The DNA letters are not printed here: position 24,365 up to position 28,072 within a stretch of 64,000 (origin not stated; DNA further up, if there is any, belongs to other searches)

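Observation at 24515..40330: Ten-gene type V (FimA/Mfa1-class) pilus operon with eight pilin-like lipoproteins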

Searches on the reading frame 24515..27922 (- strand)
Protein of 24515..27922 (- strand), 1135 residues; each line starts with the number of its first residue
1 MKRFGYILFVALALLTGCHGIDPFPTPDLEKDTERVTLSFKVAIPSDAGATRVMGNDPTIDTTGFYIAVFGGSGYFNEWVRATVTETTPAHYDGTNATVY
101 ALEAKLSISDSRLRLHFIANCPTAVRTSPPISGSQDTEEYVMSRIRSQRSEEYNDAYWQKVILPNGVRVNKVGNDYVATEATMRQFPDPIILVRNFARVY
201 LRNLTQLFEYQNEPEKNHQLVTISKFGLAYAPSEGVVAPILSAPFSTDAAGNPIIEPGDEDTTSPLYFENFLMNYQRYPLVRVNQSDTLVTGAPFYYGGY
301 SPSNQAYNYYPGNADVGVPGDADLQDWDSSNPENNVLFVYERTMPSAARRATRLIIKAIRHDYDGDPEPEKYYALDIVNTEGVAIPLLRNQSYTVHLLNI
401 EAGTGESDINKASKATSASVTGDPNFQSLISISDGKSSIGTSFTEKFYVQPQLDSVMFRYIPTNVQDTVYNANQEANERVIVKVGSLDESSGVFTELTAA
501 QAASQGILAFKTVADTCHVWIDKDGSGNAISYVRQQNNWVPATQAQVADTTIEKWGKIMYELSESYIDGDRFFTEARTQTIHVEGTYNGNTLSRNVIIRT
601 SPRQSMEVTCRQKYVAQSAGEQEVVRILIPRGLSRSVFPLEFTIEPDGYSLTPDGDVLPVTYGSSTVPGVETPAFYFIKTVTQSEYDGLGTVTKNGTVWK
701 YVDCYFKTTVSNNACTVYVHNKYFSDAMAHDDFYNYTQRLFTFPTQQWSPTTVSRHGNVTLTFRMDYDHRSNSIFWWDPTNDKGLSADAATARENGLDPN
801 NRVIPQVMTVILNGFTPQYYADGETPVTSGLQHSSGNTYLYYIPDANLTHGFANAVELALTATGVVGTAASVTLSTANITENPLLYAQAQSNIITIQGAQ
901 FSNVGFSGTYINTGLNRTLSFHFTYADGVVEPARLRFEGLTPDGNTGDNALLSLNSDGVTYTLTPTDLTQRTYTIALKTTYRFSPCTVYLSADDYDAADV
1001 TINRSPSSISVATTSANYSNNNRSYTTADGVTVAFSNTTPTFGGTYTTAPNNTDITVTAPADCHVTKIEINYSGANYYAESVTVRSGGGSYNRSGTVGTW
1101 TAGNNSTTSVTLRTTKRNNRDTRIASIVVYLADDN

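Call 4: search_protein_families(library=pfam, proteins=[window:24515-27922:-], max_evalue=0.01)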
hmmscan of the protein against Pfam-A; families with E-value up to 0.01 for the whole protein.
window:24515-27922:- (1135 aa): 1 family
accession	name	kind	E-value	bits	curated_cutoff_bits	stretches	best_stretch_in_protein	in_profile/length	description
PF18597.7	SH3_19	-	0.0044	17.3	25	0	745-767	10-32/52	Myosin X N-terminal SH3 domain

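Call 5: search_protein_families(library=ncbifam, proteins=[window:24515-27922:-], max_evalue=0.01)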
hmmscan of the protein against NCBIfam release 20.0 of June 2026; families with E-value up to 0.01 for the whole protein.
window:24515-27922:- (1135 aa): 0 families

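Call 11: search_solved_structures(query=window:24515-27922:-, max_evalue=1)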
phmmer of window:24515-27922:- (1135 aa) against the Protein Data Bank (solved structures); distinct sequences matched with E-value up to 1: 0.

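Call 16: find_homologous_proteins(query=window:24515-27922:-)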
Query window:24515-27922:- (1135 aa): 170 proteins with E <= 0.001 among 8000 candidates; the best 120 are listed.
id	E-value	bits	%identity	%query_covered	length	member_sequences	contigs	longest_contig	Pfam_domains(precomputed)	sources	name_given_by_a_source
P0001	0.0e+0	2526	98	100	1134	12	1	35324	PF27397.1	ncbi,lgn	-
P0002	0.0e+0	1830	80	88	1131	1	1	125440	-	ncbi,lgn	-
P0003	0.0e+0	1732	69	100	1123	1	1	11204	PF27397.1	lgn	-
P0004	0.0e+0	1731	69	100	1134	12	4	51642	PF27397.1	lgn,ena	-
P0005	0.0e+0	1569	69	89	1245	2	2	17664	PF27397.1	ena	-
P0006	0.0e+0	1555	70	88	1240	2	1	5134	PF27397.1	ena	-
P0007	0.0e+0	1551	70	89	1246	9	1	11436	PF27397.1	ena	-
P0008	0.0e+0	1538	70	89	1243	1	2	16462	PF27397.1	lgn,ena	-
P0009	0.0e+0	1538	63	99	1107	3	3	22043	PF27397.1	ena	-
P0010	0.0e+0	1527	62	99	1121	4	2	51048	PF27397.1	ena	-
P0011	0.0e+0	1499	62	100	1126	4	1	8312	PF27397.1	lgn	-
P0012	0.0e+0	1488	62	97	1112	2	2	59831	PF27397.1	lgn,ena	-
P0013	0.0e+0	1484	66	89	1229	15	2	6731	PF27397.1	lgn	-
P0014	0.0e+0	1483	61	100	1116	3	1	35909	PF27397.1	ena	-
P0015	0.0e+0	1443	64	89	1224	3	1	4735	PF27397.1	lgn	-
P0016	0.0e+0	1434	60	99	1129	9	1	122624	PF27397.1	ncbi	-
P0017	0.0e+0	1432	60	100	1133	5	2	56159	PF27397.1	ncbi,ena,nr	ncbi:MAG: hypothetical protein J6X39_02235 [Bacteroidales bacterium]|nr:hypothetical protein [Bacter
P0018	0.0e+0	1404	59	100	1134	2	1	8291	PF27397.1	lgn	-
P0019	0.0e+0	1399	64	89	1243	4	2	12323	PF27397.1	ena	-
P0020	0.0e+0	1392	64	89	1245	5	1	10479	PF27397.1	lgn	-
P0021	0.0e+0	1376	64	89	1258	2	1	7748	PF27397.1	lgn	-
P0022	0.0e+0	1372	59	99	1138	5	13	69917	PF27397.1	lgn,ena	-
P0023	0.0e+0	1367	64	89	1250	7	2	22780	PF27397.1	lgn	-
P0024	0.0e+0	1365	60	89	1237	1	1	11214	PF27397.1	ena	-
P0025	0.0e+0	1348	58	92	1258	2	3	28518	PF27397.1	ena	-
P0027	0.0e+0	1330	62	88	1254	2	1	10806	PF27397.1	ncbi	-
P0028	0.0e+0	1326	60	91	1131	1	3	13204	PF27397.1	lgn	-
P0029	0.0e+0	1322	58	90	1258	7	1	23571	PF27397.1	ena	-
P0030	0.0e+0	1312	61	88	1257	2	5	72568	PF27397.1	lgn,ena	-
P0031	0.0e+0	1307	58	89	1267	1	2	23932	PF27397.1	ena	-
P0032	0.0e+0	1306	62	89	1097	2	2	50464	PF27397.1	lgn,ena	-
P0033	0.0e+0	1305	59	89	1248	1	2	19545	PF27397.1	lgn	-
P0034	0.0e+0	1301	61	88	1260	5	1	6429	PF27397.1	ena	-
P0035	0.0e+0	1300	59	89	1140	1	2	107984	PF27397.1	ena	-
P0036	0.0e+0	1292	59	93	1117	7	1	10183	PF27397.1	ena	-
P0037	0.0e+0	1291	60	89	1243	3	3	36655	PF27397.1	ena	-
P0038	0.0e+0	1285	60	89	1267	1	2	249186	PF27397.1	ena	-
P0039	0.0e+0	1285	60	89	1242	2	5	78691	PF27397.1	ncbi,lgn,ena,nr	ncbi:MAG: hypothetical protein IK009_00315 [Bacteroidales bacterium]|nr:hypothetical protein [Bacter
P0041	0.0e+0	1283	60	89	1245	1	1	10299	PF27397.1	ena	-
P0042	0.0e+0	1279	59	88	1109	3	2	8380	PF27397.1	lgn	-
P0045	0.0e+0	1275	58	90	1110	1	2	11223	PF27397.1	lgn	-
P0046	0.0e+0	1275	59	89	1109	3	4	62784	PF27397.1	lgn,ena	-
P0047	0.0e+0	1272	58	89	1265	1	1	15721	PF27397.1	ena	-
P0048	0.0e+0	1272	59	88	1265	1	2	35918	PF27397.1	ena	-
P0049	0.0e+0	1272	59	89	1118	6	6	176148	PF27397.1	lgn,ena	-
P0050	0.0e+0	1271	57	87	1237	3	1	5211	PF27397.1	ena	-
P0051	0.0e+0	1267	60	86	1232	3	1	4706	PF27397.1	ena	-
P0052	0.0e+0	1260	56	94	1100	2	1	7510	PF27397.1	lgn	-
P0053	0.0e+0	1259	58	89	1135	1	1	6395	PF27397.1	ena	-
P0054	0.0e+0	1253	57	91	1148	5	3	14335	PF27397.1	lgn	-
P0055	0.0e+0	1251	59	89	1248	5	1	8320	PF27397.1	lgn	-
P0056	0.0e+0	1251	58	88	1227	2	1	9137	PF27397.1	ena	-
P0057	0.0e+0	1248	54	99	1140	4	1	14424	PF27397.1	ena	-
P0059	0.0e+0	1244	58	89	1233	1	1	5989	PF27397.1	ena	-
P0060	0.0e+0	1243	59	89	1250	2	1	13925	PF27397.1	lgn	-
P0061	0.0e+0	1242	57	89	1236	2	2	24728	PF27397.1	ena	-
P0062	0.0e+0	1242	58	87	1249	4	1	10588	PF27397.1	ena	-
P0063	0.0e+0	1241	57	89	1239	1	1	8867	PF27397.1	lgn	-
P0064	0.0e+0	1238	58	89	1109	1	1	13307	PF27397.1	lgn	-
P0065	0.0e+0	1231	57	89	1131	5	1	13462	PF27397.1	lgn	-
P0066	0.0e+0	1227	59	79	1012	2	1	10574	PF27397.1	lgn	-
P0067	0.0e+0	1225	58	89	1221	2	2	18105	PF27397.1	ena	-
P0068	0.0e+0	1223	57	89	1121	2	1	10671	PF27397.1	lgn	-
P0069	0.0e+0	1222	59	86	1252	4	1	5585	PF27397.1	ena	-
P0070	0.0e+0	1220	57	89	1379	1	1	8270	PF27397.1,PF02368.25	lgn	-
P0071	0.0e+0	1220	54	97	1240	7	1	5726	PF27397.1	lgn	-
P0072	0.0e+0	1217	53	99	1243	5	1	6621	PF27397.1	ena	-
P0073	0.0e+0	1213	58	89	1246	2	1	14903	PF26182.1,PF27397.1,PF22359.3,PF02368.25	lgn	-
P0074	0.0e+0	1208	57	87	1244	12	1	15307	PF27397.1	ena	-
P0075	0.0e+0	1203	56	89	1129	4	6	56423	PF27397.1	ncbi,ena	-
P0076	0.0e+0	1198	53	97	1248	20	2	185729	PF27397.1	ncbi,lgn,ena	-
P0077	0.0e+0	1192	56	89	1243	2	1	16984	PF27397.1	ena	-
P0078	0.0e+0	1179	56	90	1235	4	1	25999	PF27397.1,PF02368.25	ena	-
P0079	0.0e+0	1178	57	84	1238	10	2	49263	PF26182.1,PF27397.1,PF22359.3,PF02368.25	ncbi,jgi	jgi:uncharacterized protein YjdB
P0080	0.0e+0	1178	57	88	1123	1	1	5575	PF27397.1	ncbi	-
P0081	0.0e+0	1175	57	88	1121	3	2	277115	PF27397.1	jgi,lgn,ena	-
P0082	0.0e+0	1171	61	76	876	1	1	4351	PF27397.1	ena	-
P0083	0.0e+0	1166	56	90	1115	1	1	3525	PF27397.1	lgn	-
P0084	0.0e+0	1164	55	87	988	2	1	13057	PF27397.1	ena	-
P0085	0.0e+0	1160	56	87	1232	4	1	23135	PF27397.1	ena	-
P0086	0.0e+0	1141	55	89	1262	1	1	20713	PF27397.1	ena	-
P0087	0.0e+0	1124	55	87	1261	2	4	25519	PF27397.1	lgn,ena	-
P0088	0.0e+0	1016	50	88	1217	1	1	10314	PF27397.1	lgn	-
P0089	1.3e-290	985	57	75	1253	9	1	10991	PF27397.1,PF02368.25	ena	-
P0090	2.9e-290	984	51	89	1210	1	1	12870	PF27397.1,PF22359.3,PF02368.25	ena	-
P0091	1.1e-283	962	62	63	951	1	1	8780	PF27397.1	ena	-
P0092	1.2e-275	936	46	99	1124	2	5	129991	PF27397.1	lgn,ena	-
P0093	3.6e-273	928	47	95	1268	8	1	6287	PF26182.1,PF27397.1,PF22359.3,PF02368.25,PF26918.1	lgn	-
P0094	1.1e-209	717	44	81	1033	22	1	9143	PF27397.1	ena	-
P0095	4.0e-209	716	44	77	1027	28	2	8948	PF27397.1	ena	-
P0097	5.2e-205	702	43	77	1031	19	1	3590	PF27397.1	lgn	-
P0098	1.8e-204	700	43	78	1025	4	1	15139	PF27397.1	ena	-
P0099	1.6e-202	694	41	87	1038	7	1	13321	PF27397.1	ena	-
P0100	2.3e-202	693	44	75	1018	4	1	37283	PF27397.1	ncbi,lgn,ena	-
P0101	1.0e-199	684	42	78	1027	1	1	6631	PF27397.1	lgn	-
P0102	3.8e-199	683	40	90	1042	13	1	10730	PF27397.1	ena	-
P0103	1.4e-196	674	39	97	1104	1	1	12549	PF27397.1,PF22359.3,PF02368.25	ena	-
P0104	8.2e-196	671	42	79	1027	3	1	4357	PF27397.1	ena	-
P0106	4.6e-195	669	43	76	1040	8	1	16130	PF27397.1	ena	-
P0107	7.5e-194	665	42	76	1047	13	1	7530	PF27397.1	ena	-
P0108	1.1e-186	641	39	99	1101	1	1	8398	PF27397.1,PF02368.25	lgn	-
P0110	5.3e-180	619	41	79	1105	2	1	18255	PF27397.1,PF02368.25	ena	-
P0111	4.2e-177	610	38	99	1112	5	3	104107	PF27397.1,PF22359.3,PF02368.25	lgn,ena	-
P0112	1.6e-156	541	37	100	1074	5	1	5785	PF27397.1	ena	-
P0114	1.8e-153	531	39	78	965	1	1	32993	PF27397.1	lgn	-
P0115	4.4e-153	530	37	96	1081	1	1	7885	PF27397.1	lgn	-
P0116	1.8e-152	528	38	86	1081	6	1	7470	PF27397.1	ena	-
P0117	2.3e-152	528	38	85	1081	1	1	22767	PF27397.1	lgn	-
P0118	1.0e-151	525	38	81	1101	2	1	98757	PF27397.1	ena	-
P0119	1.9e-147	511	37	85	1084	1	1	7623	PF27397.1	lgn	-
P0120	1.4e-146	508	37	85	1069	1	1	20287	PF27397.1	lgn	-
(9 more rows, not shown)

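Call 41: predict_structure(alignment_id=A1)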
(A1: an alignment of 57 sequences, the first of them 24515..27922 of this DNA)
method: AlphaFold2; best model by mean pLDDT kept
length: 1135 residues; sequences in the alignment: 57
mean_pLDDT: 85.6   pTM: 0.49
mean pLDDT of the five models: 85.6, 84.8, 82.6, 78.8, 77.0
residues with pLDDT >= 90: 511; 70-90: 516; 50-70: 73; < 50: 35
segments of 3 or more residues with pLDDT < 50: 1-3, 17-32, 47-53, 417-425
pLDDT, mean of each block of 10 residues (from residue 1): 59 50 36 75 62 58 91 87 82 65 89 92 85 80 87 83 89 80 88 84 85 84 93 89 86 77 79 80 81 84 81 87 89 84 73 90 83 83 78 82 77 57 54 72 90 94 81 86 87 85 92 91 90 85 86 91 92 93 88 89 94 89 94 87 86 88 86 88 90 93 93 91 92 92 90 90 91 88 86 91 92 96 90 95 69 78 92 93 92 93 93 91 93 95 94 93 93 96 93 94 85 88 90 92 91 94 93 90 91 93 90 90 94 84
secondary structure, 60 per line:
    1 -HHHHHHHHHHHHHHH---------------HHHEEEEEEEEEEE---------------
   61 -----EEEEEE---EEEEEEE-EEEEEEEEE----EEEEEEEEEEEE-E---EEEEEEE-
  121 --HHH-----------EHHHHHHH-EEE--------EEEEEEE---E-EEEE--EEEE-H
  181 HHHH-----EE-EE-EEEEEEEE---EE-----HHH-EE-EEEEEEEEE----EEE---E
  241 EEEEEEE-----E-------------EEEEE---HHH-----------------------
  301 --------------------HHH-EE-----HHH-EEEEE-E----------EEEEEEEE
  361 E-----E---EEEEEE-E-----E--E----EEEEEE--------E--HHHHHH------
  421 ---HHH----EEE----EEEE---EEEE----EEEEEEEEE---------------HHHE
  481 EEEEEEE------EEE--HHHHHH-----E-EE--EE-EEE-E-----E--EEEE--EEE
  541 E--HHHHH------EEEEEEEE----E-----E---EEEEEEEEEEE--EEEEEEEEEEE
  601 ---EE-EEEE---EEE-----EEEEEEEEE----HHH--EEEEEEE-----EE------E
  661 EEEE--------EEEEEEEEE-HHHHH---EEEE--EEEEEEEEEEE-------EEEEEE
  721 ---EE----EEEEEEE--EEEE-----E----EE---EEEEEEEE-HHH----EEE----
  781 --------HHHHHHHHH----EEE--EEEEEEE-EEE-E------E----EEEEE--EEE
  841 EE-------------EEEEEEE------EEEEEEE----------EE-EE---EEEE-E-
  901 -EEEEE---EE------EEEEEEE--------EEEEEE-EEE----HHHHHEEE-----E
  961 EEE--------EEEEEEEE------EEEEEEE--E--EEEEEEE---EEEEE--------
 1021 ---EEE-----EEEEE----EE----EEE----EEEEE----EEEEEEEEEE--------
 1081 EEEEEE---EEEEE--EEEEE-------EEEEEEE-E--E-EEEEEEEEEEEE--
elements in order (helices of 4 or more, strands of 3 or more residues): H2-16 E35-45 E66-71 E75-81 E83-91 E96-107 E113-119 H138-144 E146-148 E157-163 E169-172 E175-178 H180-184 E196-203 E221-229 E234-236 E240-247 E267-271 E336-340 E353-361 E371-376 E392-397 H409-414 E431-433 E438-441 E445-448 E453-461 E480-487 E494-496 H499-504 E519-521 E532-535 E538-541 H544-548 E555-562 E577-587 E590-600 E607-610 E614-616 E622-630 E640-646 E660-664 E673-681 H683-687 E691-694 E697-707 E715-720 E730-736 E739-742 E758-765 E774-776 H789-797 E802-804 E807-813 E815-817 E831-835 E838-842 E856-862 E869-875 E894-897 E902-906 E918-924 E933-938 E940-942 H947-951 E952-954 E960-963 E972-979 E986-992 E998-1004 E1008-1012 E1024-1026 E1032-1036 E1047-1049 E1054-1058 E1063-1072 E1081-1086 E1090-1094 E1097-1101 E1109-1115 E1122-1133
